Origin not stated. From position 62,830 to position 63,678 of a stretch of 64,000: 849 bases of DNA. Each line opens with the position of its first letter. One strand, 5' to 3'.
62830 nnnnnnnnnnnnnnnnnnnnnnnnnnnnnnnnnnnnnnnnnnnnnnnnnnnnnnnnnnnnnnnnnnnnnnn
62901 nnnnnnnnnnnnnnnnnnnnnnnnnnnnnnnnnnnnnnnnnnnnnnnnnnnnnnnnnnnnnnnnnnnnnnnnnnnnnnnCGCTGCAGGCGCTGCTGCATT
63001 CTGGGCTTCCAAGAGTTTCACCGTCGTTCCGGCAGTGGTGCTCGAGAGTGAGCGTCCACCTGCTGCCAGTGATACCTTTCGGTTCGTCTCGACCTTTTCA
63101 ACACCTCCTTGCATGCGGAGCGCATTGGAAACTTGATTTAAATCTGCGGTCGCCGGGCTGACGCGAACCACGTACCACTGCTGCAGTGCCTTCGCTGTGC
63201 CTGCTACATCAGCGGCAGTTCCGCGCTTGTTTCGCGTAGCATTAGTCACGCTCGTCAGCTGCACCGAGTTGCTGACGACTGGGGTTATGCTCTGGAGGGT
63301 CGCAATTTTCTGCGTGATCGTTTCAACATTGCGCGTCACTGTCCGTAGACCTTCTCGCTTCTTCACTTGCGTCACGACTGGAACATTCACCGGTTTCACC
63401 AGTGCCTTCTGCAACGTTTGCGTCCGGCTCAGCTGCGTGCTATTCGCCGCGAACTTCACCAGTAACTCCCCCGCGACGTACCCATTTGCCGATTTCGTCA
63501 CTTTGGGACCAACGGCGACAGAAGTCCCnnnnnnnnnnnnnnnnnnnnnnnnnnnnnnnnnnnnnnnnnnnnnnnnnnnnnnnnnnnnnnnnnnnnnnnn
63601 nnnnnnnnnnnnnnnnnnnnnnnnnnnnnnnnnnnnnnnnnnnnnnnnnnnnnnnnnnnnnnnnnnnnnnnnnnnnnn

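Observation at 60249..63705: Giant surface protease: S8 subtilisin with I9-like propeptide separated from its catalytic domain by about nine tandem dockerin-type calcium-binding modules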

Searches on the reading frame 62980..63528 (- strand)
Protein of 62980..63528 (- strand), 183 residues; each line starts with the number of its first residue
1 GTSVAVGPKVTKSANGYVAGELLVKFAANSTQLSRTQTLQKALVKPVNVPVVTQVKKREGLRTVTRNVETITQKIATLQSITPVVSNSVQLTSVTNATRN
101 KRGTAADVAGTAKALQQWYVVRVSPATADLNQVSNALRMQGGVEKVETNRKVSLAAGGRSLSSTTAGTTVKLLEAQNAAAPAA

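Call 28: search_solved_structures(query=A2, max_evalue=10, show_alignments=2)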
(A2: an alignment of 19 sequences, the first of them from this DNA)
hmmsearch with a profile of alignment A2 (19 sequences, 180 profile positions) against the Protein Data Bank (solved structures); distinct sequences matched with E-value up to 10: 1.
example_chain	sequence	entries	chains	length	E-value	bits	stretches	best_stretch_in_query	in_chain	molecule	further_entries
9m8o_G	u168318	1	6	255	0.36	13.6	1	29-91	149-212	Gp15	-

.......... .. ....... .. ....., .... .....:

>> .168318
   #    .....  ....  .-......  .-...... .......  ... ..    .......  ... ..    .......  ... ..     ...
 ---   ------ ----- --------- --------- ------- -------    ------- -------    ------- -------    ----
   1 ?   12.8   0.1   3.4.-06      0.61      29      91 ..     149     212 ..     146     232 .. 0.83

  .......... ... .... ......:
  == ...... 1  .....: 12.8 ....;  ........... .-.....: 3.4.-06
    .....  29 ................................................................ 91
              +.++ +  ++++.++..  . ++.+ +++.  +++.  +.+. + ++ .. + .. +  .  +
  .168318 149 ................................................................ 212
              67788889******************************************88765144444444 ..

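Call 29: search_protein_families(library=pfam, alignment_id=A2, max_evalue=1)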
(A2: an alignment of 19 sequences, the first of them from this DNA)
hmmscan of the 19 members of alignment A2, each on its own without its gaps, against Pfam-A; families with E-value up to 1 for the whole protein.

A. member 1, seq(183 aa): 2 families
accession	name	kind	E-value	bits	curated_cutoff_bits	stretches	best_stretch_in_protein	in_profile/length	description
PF16361.10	Peptidase_S8_N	-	0.00071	20.5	30.5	1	113-163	61-110/142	N-terminal of Subtilase family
PF22148.1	Fervidolysin_NPro-like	-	0.00077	20.2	21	1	10-43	8-34/81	Fervidolysin N-terminal prodomain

B. families by the number of members that match (of 19 scanned): 12 families
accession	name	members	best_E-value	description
PF16361.10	Peptidase_S8_N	10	0.00049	N-terminal of Subtilase family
PF16986.11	CzcE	10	0.00081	Heavy-metal resistance protein CzcE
PF22148.1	Fervidolysin_NPro-like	9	0.00012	Fervidolysin N-terminal prodomain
PF18075.7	FtsX_ECD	5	1.5e-05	FtsX extracellular domain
PF06294.16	CH_2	5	0.0064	CH-like domain in sperm protein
PF02875.26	Mur_ligase_C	3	0.0081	Mur ligase, glutamate ligase domain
PF04486.18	SchA_CurD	2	0.0008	SchA/CurD like domain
PF24332.1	DUF7500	2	0.013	Family of unknown function (DUF7500)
PF11279.13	DUF3080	1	0.043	Protein of unknown function (DUF3080)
PF04028.18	DUF374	1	0.054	Domain of unknown function (DUF374)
PF15481.11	CPG4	1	0.06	Chondroitin proteoglycan 4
PF22734.1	NNH2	1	0.15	NACHT N-terminal Helical domain 2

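Call 33: predict_structure(alignment_id=A2)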
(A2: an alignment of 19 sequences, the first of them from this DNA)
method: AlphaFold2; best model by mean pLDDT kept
length: 183 residues; sequences in the alignment: 19
mean_pLDDT: 70.9   pTM: 0.60
mean pLDDT of the five models: 70.9, 69.5, 69.2, 68.4, 66.2
residues with pLDDT >= 90: 49; 70-90: 62; 50-70: 24; < 50: 48
segments of 3 or more residues with pLDDT < 50: 1-16, 152-183
pLDDT, mean of each block of 10 residues (from residue 1): 35 50 91 93 90 82 83 90 76 61 71 86 88 92 84 37 34 45 35
secondary structure, 60 per line:
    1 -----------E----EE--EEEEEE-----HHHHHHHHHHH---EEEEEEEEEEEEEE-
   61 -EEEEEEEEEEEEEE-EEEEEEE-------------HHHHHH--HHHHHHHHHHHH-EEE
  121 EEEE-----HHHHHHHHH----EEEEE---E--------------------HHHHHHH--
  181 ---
elements in order: E21-26 H32-42 E46-59 E62-75 E77-83 H97-102 H105-116 E118-124 H130-138 E143-147 H172-178

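Call 36: fold_search(model_id=the predicted structure, library=pdb)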
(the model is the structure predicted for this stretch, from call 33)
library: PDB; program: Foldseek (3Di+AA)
matches with E <= 10: 482; with E <= 0.001: 0
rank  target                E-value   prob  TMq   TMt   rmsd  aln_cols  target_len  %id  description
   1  7mn1_MODEL_1_A        1.1e-01  0.72  0.27  0.46  11.2       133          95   16  Rules for designing protein fold switches and their implications for the folding code (released 2022-05-18)
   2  9g25_A                1.2e-01  0.21  0.20  0.13  11.3       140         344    6  snR30 snoRNP - State 1 - Utp23-Krr1-deltaC3 (released 2025-06-18)
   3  8ymc_C                1.6e-01  0.72  0.30  0.20   9.8       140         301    8  FtsEX in nanodisc (released 2025-03-12)
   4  6zj3_SM               3.7e-01  0.14  0.20  0.30  15.9       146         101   10  Cryo-EM structure of the highly atypical cytoplasmic ribosome of Euglena gracilis (released 2020-10-07)
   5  6tpi_B                4.5e-01  0.38  0.28  0.45  10.9       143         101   10  EnvC bound to the FtsX periplasmic domain (released 2020-11-04)
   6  9fxo_SM               4.8e-01  0.16  0.21  0.32  14.1       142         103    8  CRYO-EM STRUCTURE OF LEISHMANIA MAJOR 80S RIBOSOME WITH A/P/E-SITE TRNA AND MRNA : LM32CS1C1 M2 OE MUTANT (released 2025-07-23)
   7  6zon_h                5.7e-01  0.12  0.19  0.30  14.2       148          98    9  SARS-CoV-2 Nsp1 bound to a human 43S preinitiation ribosome complex - state 1 (released 2020-07-29)
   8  8gko_A                6.1e-01  0.44  0.31  0.51   7.6       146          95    8  Crystal Structure Analysis of Aspergillus fumigatus alkaline protease (released 2023-11-01)
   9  4v4v_BR               6.1e-01  0.13  0.14  0.26  13.8        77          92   22  Structure of a pre-translocational E. coli ribosome obtained by fitting atomic models for RNA and protein components  (released 2014-07-09)
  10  4bts_AJ               6.1e-01  0.13  0.18  0.26  13.7       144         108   10  THE CRYSTAL STRUCTURE OF THE EUKARYOTIC 40S RIBOSOMAL SUBUNIT IN COMPLEX WITH EIF1 AND EIF1A (released 2013-07-17)
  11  7zhg_L                6.1e-01  0.12  0.20  0.32  14.7       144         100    8  High-resolution cryo-EM structure of Pyrococcus abyssi 30S ribosomal subunit bound to mRNA and initiator tRNA anticodo (released 2022-06-29)
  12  2w2n_P                6.9e-01  0.38  0.24  0.43  16.1       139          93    7  WT PCSK9-deltaC bound to EGF-A H306Y mutant of LDLR (released 2008-11-18)
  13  9h3g_Ba               6.9e-01  0.10  0.18  0.28  15.0       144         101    9  Structure of the Arabidopsis thaliana 80S ribosome in complex with P- and E-site tRNAs and mRNA (released 2026-02-04)
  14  3uai_A                6.9e-01  0.10  0.20  0.12  11.3       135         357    7  Structure of the Shq1-Cbf5-Nop10-Gar1 complex from Saccharomyces cerevisiae (released 2011-12-14)
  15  9spi_SU               7.4e-01  0.09  0.18  0.28  15.0       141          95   10  CRYO-EM STRUCTURE OF HUMAN 80S RIBOSOME WITH A/P/E-SITE TRNA AND MRNA CONTAINING URIDINE (released 2026-01-21)
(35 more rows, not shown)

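Call 54: search_protein_representatives(alignment_id=A2)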
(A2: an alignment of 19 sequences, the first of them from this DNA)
Query: 19 sequences, 180 profile positions. Proteins with E-value up to 0.001 (for the whole library): 14; up to 1e-10: 6; up to 1e-30: 3. The best 14 are listed.
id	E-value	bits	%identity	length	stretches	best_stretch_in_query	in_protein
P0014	8.4e-65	234.0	-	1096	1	4-179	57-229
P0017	3.1e-61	222.4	-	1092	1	3-180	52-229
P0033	9.3e-32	126.3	-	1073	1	4-177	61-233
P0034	3.5e-22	95.1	-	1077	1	17-177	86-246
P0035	2.9e-21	92.2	-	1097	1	5-178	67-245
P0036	1.9e-16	76.4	-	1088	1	4-178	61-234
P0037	3.9e-06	42.8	-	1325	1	8-154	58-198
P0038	3.0e-05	40.0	-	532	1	13-151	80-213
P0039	4.0e-05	39.5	-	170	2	69-155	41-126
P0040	6.7e-05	38.8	-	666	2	111-163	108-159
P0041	3.3e-04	36.6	-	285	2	62-152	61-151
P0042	4.3e-04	36.2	-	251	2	111-165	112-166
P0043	7.7e-04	35.4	-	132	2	108-152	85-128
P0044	8.2e-04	35.3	-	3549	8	70-110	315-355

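Call 55: search_protein_families(library=pfam, proteins=[P0033, P0034, P0037, P0038, P0039, P0040, P0041, P0042, P0043, P0044], max_evalue=0.001)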
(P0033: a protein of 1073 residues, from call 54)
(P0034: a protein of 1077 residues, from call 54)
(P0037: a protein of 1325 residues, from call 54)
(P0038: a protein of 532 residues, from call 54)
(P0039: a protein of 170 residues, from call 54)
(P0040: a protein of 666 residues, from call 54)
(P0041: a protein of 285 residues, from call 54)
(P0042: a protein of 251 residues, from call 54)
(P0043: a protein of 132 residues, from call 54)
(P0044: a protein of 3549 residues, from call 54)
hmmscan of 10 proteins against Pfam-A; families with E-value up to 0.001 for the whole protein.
P0033 (1073 aa): 5 families
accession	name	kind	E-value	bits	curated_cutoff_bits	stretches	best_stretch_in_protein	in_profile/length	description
PF00404.24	Dockerin_1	-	8e-72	237.8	22.9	10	720-773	2-56/57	Dockerin type I domain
PF00082.27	Peptidase_S8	-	5.3e-18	65.8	21.8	1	850-1060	4-276/288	Subtilase family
PF13499.12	EF-hand_7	-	6.3e-09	36.5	30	0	719-762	10-58/67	EF-hand domain pair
PF00036.39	EF-hand_1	-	4.2e-05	23.2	25.4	0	752-772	8-28/29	EF hand domain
PF10676.14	gerPA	-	5.4e-05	23.8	27.3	0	629-662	13-47/72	Spore germination protein gerPA/gerPF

P0034 (1077 aa): 7 families
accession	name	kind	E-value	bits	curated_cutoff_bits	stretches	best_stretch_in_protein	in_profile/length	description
PF00404.24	Dockerin_1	-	7.7e-66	218.6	22.9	12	735-787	3-56/57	Dockerin type I domain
PF13499.12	EF-hand_7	-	2.1e-17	63.7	30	0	766-844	10-62/67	EF-hand domain pair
PF00082.27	Peptidase_S8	-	8.9e-17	61.7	21.8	1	862-1061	2-273/288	Subtilase family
PF00036.39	EF-hand_1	-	4.3e-14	51.4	25.4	0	765-786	7-28/29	EF hand domain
PF13405.12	EF-hand_6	-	1.4e-05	24.9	25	0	767-786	9-28/30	EF-hand domain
PF13202.12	EF-hand_5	-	0.00013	21.7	25.9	0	676-686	9-19/25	EF hand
PF13517.12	FG-GAP_3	-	0.00085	20.3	26.9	0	705-774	1-56/61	FG-GAP-like repeat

P0037 (1325 aa): 3 families
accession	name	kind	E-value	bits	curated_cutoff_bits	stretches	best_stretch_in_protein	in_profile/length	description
PF00082.27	Peptidase_S8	-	1.2e-57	195.8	21.8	1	235-534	1-288/288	Subtilase family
PF13517.12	FG-GAP_3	-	1.9e-22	80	26.9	5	740-796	1-60/61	FG-GAP-like repeat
PF01839.29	FG-GAP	-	2.4e-13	50.1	22.1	1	734-753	3-22/37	FG-GAP repeat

P0038 (532 aa): 1 family
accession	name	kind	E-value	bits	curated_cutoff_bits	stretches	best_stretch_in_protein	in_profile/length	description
PF00082.27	Peptidase_S8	-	2.6e-43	148.8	21.8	1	253-479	1-217/288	Subtilase family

P0039 (170 aa): 1 family
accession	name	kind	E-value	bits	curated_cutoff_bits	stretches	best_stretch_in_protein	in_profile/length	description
PF16361.10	Peptidase_S8_N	-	1.4e-30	107.1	30.5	1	21-128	1-107/142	N-terminal of Subtilase family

P0040 (666 aa): 2 families
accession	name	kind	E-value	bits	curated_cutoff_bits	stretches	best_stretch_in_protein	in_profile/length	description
PF00082.27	Peptidase_S8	-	3.9e-43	148.2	21.8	1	213-515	3-273/288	Subtilase family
PF16361.10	Peptidase_S8_N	-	2.6e-27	96.5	30.5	1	46-185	1-142/142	N-terminal of Subtilase family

P0041 (285 aa): 2 families
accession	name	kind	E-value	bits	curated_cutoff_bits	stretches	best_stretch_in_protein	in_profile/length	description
PF16361.10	Peptidase_S8_N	-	2e-32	113.1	30.5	1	48-190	1-142/142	N-terminal of Subtilase family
PF22148.1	Fervidolysin_NPro-like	-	0.00069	20.4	21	0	44-81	14-48/81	Fervidolysin N-terminal prodomain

P0042 (251 aa): 1 family
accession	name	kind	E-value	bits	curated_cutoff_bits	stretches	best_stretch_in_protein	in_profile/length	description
PF16361.10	Peptidase_S8_N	-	5.4e-36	124.6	30.5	1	47-193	1-142/142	N-terminal of Subtilase family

P0043 (132 aa): 2 families
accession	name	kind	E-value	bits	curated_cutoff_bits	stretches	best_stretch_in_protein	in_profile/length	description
PF22148.1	Fervidolysin_NPro-like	-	5.5e-09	36.7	21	1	37-123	6-81/81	Fervidolysin N-terminal prodomain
PF16361.10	Peptidase_S8_N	-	2.1e-05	25.5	30.5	1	65-127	33-100/142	N-terminal of Subtilase family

P0044 (3549 aa): 4 families
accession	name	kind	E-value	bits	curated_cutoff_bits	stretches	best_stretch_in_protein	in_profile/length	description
PF00353.25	HemolysinCabind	-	1.3e-11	44.7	23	2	3394-3427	3-36/36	RTX calcium-binding nonapeptide repeat (4 copies)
PF13519.12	VWA_2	-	1.6e-11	45.2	27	1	3078-3200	2-106/107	von Willebrand factor type A domain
PF24571.2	HEAT_SCC3-SA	-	4.9e-08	33.7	25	0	347-406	161-220/261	Cohesin subunit SCC3/SA, HEAT-repeats domain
PF12472.13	DUF3693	-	0.00012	22.1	21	0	384-404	26-46/60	Phage related protein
